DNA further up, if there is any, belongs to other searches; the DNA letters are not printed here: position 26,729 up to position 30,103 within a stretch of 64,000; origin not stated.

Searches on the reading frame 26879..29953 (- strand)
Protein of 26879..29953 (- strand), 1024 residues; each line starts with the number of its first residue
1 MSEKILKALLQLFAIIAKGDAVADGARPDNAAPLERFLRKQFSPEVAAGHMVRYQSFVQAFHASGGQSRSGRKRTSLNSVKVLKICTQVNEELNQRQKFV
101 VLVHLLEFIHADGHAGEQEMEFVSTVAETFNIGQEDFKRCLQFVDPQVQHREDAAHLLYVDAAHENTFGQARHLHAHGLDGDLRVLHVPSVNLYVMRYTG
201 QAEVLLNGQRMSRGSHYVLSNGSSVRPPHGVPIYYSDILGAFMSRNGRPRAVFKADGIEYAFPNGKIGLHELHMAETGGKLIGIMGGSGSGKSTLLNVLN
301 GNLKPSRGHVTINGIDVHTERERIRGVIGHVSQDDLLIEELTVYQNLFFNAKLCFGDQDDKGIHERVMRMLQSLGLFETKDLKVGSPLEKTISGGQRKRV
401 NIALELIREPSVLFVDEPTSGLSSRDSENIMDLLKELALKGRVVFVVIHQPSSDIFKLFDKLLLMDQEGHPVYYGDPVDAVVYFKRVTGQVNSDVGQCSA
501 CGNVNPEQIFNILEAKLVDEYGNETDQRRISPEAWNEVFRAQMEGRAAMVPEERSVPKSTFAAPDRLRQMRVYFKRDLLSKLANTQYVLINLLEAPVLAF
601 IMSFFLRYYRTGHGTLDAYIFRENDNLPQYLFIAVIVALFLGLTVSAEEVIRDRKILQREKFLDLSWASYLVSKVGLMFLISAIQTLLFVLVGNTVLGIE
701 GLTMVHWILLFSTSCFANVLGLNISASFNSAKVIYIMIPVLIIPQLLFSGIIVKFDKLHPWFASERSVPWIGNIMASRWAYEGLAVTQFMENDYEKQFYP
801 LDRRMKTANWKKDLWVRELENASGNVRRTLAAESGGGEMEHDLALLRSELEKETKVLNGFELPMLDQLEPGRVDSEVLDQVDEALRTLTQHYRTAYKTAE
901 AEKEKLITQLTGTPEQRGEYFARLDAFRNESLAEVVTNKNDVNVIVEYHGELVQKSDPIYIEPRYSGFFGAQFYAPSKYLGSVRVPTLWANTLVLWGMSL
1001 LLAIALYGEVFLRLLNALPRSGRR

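Call 42: search_protein_families(library=pfam, proteins=[window:26879-29953:-], max_evalue=0.001)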
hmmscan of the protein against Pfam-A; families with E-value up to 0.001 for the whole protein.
window:26879-29953:- (1024 aa): 4 families
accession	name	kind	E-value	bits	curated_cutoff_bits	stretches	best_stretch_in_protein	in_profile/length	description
PF00005.33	ABC_tran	-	7.5e-31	108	25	1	273-420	5-137/137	ABC transporter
PF01061.29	ABC2_membrane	-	6e-22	78.7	26.9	1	569-789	2-211/211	ABC-2 type transporter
PF05099.18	TerB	-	2.1e-06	28.4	24.4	1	57-139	51-115/118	Tellurite resistance protein TerB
PF12698.13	ABC2_membrane_3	-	1.8e-05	24.5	31.6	1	624-762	157-299/347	ABC-2 family transporter protein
